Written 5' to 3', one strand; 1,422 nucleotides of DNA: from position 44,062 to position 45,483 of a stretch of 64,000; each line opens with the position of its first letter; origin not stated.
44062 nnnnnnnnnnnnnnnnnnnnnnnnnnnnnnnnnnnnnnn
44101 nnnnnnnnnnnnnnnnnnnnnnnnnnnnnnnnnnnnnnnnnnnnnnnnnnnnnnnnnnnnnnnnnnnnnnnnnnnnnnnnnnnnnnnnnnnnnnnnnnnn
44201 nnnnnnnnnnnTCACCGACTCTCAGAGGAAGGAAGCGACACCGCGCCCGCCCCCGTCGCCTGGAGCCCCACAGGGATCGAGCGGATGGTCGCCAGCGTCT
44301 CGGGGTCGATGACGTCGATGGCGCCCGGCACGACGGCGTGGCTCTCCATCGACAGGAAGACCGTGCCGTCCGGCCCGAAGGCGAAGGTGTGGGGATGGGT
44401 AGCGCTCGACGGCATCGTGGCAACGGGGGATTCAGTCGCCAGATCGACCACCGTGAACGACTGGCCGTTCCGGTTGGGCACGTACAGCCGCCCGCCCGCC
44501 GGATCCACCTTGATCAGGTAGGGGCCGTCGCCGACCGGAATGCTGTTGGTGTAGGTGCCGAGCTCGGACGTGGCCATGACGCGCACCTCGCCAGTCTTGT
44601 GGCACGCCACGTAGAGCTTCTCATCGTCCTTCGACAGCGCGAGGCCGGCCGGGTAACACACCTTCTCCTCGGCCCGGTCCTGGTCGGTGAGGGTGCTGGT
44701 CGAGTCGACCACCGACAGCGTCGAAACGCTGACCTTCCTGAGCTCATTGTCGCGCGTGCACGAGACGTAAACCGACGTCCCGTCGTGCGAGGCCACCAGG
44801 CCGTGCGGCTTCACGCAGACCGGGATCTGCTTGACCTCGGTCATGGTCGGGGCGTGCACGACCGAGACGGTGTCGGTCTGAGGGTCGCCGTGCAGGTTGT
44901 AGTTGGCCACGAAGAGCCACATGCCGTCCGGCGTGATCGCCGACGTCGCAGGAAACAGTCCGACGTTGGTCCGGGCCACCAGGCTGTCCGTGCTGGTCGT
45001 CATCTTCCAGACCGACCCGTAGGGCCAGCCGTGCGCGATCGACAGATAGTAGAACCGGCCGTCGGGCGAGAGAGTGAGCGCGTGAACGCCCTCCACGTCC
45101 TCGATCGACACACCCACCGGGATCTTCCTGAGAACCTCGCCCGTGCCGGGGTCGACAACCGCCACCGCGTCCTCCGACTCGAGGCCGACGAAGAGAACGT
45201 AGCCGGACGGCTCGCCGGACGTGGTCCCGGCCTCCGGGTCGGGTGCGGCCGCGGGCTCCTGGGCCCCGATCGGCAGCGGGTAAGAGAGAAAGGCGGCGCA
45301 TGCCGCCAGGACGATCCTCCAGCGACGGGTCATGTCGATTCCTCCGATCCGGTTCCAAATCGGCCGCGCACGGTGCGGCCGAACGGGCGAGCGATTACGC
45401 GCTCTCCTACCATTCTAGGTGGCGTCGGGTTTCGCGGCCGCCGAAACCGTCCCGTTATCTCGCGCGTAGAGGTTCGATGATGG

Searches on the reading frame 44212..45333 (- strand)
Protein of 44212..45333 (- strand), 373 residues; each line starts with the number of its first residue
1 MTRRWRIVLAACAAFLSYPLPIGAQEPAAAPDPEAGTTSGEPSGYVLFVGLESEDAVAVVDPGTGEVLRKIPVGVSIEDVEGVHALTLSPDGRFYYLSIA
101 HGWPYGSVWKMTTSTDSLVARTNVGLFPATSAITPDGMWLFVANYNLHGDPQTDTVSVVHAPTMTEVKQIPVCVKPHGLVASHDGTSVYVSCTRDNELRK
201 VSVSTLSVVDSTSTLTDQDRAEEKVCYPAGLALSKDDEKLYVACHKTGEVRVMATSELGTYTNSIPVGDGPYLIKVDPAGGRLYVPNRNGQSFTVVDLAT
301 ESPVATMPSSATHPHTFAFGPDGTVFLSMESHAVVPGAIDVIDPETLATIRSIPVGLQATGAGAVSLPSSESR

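Call 18: find_encoding_contigs(protein=window:44212-45333:-, flank=10000, max_places=10)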
Protein window:44212-45333:- (373 aa): 4 contigs read that carry it; 4 places shown.
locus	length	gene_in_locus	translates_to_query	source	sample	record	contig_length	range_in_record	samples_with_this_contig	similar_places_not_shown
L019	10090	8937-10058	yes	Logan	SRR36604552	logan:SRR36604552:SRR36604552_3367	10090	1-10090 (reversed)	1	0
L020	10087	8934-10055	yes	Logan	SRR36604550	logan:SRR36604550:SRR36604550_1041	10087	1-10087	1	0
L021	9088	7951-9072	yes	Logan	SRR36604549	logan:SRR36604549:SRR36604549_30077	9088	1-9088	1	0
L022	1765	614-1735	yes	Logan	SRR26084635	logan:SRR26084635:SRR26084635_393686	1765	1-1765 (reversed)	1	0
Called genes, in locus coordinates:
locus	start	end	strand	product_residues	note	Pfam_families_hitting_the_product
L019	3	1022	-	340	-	?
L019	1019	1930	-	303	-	PF16125:DUF4837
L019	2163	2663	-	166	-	PF00588:SpoU_methylase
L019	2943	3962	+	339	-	PF08239:SH3_3 (faint)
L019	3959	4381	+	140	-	PF03479:PCC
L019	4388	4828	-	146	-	-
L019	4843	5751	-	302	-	-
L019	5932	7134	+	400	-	PF00278:Orn_DAP_Arg_deC, PF01168:Ala_racemase_N (weak), PF02784:Orn_Arg_deC_N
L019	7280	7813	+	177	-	PF01551:Peptidase_M23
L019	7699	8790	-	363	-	PF00756:Esterase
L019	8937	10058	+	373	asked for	PF21783:YNCE (faint), PF08450:SGL (faint), PF10282:Lactonase (faint), PF01436:NHL (faint)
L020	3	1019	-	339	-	?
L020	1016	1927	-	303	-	PF16125:DUF4837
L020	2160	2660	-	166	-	PF00588:SpoU_methylase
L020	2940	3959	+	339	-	PF08239:SH3_3 (faint)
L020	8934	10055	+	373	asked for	PF21783:YNCE (faint), PF08450:SGL (faint), PF10282:Lactonase (faint), PF01436:NHL (faint)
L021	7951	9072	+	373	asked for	PF21783:YNCE (faint), PF08450:SGL (faint), PF10282:Lactonase (faint), PF01436:NHL (faint)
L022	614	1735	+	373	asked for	PF21783:YNCE (faint), PF08450:SGL (faint), PF10282:Lactonase (faint), PF01436:NHL (faint)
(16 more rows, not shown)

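Call 22: find_homologous_proteins(query=window:44212-45333:-, max_evalue=1e-20)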
Query window:44212-45333:- (373 aa): 586 proteins with E <= 1e-20 among 8000 candidates; the best 120 are listed.
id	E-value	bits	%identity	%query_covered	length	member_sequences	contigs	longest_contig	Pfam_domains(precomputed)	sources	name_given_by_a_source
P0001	6.7e-230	780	94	100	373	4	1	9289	PF10282.16,PF25174.2,PF21783.3,PF01436.28,PF08450.19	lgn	-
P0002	3.0e-211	719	88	95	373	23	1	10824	PF10282.16,PF25174.2,PF01436.28,PF08450.19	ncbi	ncbi:MAG: YncE family protein [Gemmatimonadota bacterium]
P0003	8.9e-210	714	84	100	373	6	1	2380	PF10282.16,PF25174.2,PF02239.23,PF01436.28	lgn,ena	-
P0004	5.5e-209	712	84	100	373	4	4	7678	PF10282.16,PF25174.2,PF21783.3,PF02239.23,PF01436.28,PF08450.19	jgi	jgi:DNA-binding beta-propeller fold protein YncE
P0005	7.1e-209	711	83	100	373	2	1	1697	PF10282.16,PF25174.2,PF21783.3,PF01436.28,PF08450.19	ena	-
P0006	1.0e-208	711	85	100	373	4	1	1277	PF10282.16,PF25174.2,PF21783.3,PF02239.23,PF01436.28,PF08450.19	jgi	jgi:DNA-binding beta-propeller fold protein YncE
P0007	1.5e-208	710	86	95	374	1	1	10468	PF10282.16,PF25174.2,PF21783.3,PF02239.23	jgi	jgi:DNA-binding beta-propeller fold protein YncE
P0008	1.5e-208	710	83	100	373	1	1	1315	PF10282.16,PF25174.2,PF21783.3,PF02239.23,PF01436.28,PF08450.19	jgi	jgi:DNA-binding beta-propeller fold protein YncE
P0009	1.6e-208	710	84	100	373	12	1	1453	PF10282.16,PF25174.2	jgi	jgi:DNA-binding beta-propeller fold protein YncE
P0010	9.8e-203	691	83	99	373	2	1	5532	PF10282.16,PF25174.2,PF21783.3,PF01436.28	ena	-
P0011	5.3e-195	666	80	99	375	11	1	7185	PF10282.16,PF25174.2,PF21783.3,PF01436.28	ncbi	ncbi:MAG: YncE family protein [Gemmatimonadota bacterium]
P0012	2.0e-193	660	83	93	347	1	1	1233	PF10282.16,PF21783.3,PF01436.28,PF08450.19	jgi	jgi:DNA-binding beta-propeller fold protein YncE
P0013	2.5e-191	653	79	99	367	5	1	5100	PF10282.16,PF21783.3,PF02239.23,PF01436.28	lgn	-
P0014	3.6e-188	643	78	99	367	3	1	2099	PF10282.16,PF25174.2,PF21783.3,PF01436.28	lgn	-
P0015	3.9e-188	643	82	92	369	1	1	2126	PF10282.16,PF25174.2,PF21783.3,PF02239.23,PF01436.28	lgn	-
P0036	2.3e-168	578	73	92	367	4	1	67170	PF10282.16,PF25174.2,PF21783.3,PF02239.23,PF24684.2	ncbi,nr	ncbi:MAG TPA: beta-propeller fold lactonase family protein [Gemmatimonadota bacterium]|nr:beta-prope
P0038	6.9e-168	576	75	88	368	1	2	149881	PF10282.16,PF21783.3,PF02239.23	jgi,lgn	jgi:DNA-binding beta-propeller fold protein YncE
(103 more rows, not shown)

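Call 24: find_encoding_contigs(protein=P0002, flank=10000, max_places=4)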
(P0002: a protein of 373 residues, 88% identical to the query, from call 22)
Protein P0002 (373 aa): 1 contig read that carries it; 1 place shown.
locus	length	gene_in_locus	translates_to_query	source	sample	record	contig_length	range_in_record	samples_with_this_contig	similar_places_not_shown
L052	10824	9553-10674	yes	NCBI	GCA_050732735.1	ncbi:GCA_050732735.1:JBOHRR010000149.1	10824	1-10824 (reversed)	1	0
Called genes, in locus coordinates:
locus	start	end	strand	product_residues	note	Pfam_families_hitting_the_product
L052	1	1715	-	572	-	PF02811:PHP, PF07733:DNA_pol3_alpha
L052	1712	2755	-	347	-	PF16125:DUF4837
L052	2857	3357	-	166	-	PF00588:SpoU_methylase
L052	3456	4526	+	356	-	PF08239:SH3_3 (faint)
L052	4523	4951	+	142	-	PF03479:PCC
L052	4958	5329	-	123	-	-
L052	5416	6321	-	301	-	-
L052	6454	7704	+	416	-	PF00278:Orn_DAP_Arg_deC, PF01168:Ala_racemase_N (weak), PF02784:Orn_Arg_deC_N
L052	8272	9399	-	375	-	PF00756:Esterase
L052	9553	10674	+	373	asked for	PF08450:SGL (faint), PF25174:Beta-prop_THOC3 (faint), PF01436:NHL (faint), PF10282:Lactonase (weak)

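Call 25: find_encoding_contigs(protein=P0038, flank=10000, max_places=4)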
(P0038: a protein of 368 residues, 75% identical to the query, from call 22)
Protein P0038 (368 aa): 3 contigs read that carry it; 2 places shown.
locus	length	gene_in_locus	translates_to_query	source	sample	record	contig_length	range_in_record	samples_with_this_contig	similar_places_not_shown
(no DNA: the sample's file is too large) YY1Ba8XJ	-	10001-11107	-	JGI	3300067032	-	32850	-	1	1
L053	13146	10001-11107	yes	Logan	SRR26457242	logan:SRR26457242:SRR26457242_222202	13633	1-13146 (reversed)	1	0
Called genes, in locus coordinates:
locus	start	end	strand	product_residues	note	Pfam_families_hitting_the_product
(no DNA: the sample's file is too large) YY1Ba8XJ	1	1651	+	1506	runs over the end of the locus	PF00270:DEAD, PF00271:Helicase_C, PF22590:Cas3-like_C_2 (weak), PF19306:WHD_Lhr, PF08494:DEAD_assoc, PF23235:WHD_3rd_Lhr, PF23234:WHD_4th_Lhr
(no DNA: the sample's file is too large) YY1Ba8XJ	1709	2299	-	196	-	-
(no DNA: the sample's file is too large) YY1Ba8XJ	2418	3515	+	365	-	PF00756:Esterase, PF12697:Abhydrolase_6 (weak)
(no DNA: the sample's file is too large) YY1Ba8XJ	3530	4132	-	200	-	-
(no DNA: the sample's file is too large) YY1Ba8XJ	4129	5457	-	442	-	PF00109:ketoacyl-synt, PF02801:Ketoacyl-synt_C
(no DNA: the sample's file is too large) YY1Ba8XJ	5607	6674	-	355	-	PF04055:Radical_SAM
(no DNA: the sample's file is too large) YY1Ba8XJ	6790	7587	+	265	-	PF00581:Rhodanese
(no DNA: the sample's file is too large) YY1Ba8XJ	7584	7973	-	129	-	-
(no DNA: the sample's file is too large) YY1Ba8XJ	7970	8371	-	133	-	-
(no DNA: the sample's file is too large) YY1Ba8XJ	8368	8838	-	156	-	PF07366:SnoaL, PF12680:SnoaL_2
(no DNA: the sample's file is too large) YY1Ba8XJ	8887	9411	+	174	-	PF01878:EVE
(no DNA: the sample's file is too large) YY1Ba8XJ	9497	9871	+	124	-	-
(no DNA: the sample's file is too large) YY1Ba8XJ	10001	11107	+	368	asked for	PF10282:Lactonase (faint), PF21783:YNCE (faint), PF02239:Cytochrom_D1 (faint)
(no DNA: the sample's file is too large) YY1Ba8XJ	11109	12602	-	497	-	PF02113:Peptidase_S13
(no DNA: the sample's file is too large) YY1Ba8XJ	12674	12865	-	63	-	-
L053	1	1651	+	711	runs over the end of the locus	?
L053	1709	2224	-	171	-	-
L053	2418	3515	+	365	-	PF00756:Esterase, PF12697:Abhydrolase_6 (weak)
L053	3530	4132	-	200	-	-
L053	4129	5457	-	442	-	PF00109:ketoacyl-synt, PF02801:Ketoacyl-synt_C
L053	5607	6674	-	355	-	PF04055:Radical_SAM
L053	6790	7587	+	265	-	PF00581:Rhodanese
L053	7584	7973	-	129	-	-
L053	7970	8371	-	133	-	-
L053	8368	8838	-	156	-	PF07366:SnoaL, PF12680:SnoaL_2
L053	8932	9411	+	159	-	PF01878:EVE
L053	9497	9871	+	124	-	-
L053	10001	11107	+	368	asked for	PF10282:Lactonase (faint), PF21783:YNCE (faint), PF02239:Cytochrom_D1 (faint)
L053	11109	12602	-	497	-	PF02113:Peptidase_S13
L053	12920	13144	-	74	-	?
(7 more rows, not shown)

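Call 26: find_encoding_contigs(protein=P0036, flank=10000, max_places=4)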
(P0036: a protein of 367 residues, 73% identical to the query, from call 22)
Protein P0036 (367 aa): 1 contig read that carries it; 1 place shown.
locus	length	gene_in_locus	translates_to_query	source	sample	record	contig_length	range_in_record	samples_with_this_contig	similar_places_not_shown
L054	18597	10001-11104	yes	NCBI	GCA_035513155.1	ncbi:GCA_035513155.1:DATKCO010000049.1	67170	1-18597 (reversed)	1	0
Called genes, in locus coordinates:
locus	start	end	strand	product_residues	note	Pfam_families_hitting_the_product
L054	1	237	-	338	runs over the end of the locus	PF03255:ACCA, PF01039:Carboxyl_trans, PF00378:ECH_1 (faint)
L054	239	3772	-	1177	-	PF02811:PHP, PF07733:DNA_pol3_alpha, PF17657:DNA_pol3_finger, PF14579:HHH_6, PF01336:tRNA_anti-codon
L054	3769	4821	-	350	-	PF16125:DUF4837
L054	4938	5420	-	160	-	PF00588:SpoU_methylase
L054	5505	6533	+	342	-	PF08239:SH3_3 (faint), PF18348:SH3_16 (weak)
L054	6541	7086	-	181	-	-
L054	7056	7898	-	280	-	-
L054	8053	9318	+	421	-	PF00278:Orn_DAP_Arg_deC, PF01168:Ala_racemase_N, PF02784:Orn_Arg_deC_N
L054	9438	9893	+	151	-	PF01551:Peptidase_M23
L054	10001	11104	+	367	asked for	PF02239:Cytochrom_D1 (faint), PF21783:YNCE (faint), PF10282:Lactonase (faint), PF24684:Vgb_lyase (faint), PF25174:Beta-prop_THOC3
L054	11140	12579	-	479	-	PF02113:Peptidase_S13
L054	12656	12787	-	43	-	-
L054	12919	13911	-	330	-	PF00365:PFK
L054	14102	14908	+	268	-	PF13441:Gly-zipper_YMGG (weak)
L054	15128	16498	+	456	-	PF00675:Peptidase_M16, PF05193:Peptidase_M16_C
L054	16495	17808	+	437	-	PF00675:Peptidase_M16, PF05193:Peptidase_M16_C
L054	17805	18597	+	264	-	PF00459:Inositol_P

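Call 28: find_encoding_contigs(protein=P0007, flank=10000, max_places=4)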
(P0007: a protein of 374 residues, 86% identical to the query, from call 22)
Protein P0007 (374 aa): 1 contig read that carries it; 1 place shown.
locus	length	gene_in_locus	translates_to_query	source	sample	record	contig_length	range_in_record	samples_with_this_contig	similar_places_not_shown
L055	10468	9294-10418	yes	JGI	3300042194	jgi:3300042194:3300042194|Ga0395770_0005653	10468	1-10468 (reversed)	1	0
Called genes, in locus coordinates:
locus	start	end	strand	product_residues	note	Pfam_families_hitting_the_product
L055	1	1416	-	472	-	?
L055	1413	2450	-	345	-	PF16125:DUF4837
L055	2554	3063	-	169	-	PF00588:SpoU_methylase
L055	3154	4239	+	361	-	PF08239:SH3_3 (faint)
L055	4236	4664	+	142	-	PF03479:PCC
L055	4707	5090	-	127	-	-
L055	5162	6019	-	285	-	-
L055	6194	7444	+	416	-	PF00278:Orn_DAP_Arg_deC, PF02784:Orn_Arg_deC_N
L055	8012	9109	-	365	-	PF00756:Esterase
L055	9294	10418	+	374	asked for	PF21783:YNCE (faint), PF02239:Cytochrom_D1 (faint), PF25174:Beta-prop_THOC3 (faint), PF10282:Lactonase (weak)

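Call 29: find_encoding_contigs(protein=P0004, flank=10000, max_places=6)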
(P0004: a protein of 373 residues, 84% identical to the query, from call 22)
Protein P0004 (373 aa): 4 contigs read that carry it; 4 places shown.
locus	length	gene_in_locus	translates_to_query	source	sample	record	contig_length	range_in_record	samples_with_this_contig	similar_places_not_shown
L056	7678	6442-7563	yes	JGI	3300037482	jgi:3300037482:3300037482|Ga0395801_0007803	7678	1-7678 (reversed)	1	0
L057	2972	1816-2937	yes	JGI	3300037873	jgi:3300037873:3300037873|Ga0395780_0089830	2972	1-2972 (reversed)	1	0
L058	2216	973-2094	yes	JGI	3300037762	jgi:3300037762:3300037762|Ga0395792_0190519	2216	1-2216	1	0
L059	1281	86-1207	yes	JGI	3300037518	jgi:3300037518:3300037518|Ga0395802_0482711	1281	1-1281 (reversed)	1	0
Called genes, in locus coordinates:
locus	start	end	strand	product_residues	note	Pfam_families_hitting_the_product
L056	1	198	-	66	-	?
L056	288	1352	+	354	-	PF06347:SH3_4 (faint), PF08239:SH3_3 (faint)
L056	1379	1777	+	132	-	PF03479:PCC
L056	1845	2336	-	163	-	-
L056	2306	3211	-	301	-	-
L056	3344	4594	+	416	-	PF00278:Orn_DAP_Arg_deC, PF01168:Ala_racemase_N (weak), PF02784:Orn_Arg_deC_N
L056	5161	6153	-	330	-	PF00756:Esterase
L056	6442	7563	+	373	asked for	PF21783:YNCE (faint), PF02239:Cytochrom_D1 (faint), PF08450:SGL (faint), PF10282:Lactonase (faint), PF25174:Beta-prop_THOC3 (faint), PF01436:NHL (faint)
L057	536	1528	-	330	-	PF00756:Esterase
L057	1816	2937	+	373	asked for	PF21783:YNCE (faint), PF02239:Cytochrom_D1 (faint), PF08450:SGL (faint), PF10282:Lactonase (faint), PF25174:Beta-prop_THOC3 (faint), PF01436:NHL (faint)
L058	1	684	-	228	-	?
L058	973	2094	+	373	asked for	PF21783:YNCE (faint), PF02239:Cytochrom_D1 (faint), PF08450:SGL (faint), PF10282:Lactonase (faint), PF25174:Beta-prop_THOC3 (faint), PF01436:NHL (faint)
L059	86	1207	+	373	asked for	PF21783:YNCE (faint), PF02239:Cytochrom_D1 (faint), PF08450:SGL (faint), PF10282:Lactonase (faint), PF25174:Beta-prop_THOC3 (faint), PF01436:NHL (faint)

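Call 30: find_encoding_contigs(protein=P0011, flank=10000, max_places=4)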
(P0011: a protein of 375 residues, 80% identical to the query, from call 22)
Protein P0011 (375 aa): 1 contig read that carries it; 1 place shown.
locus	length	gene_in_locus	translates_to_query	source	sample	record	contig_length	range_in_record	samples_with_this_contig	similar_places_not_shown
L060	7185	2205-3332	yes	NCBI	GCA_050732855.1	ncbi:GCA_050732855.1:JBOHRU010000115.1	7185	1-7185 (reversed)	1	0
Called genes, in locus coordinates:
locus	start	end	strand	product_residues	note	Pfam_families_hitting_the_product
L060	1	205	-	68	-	?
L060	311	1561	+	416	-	PF00278:Orn_DAP_Arg_deC, PF01168:Ala_racemase_N (weak), PF02784:Orn_Arg_deC_N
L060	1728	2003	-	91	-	-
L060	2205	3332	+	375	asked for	PF25174:Beta-prop_THOC3 (faint), PF21783:YNCE (weak), PF10282:Lactonase (weak), PF01436:NHL (faint)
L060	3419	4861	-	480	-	PF02113:Peptidase_S13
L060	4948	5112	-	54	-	-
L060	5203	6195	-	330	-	PF00365:PFK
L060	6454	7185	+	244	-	PF13441:Gly-zipper_YMGG (weak)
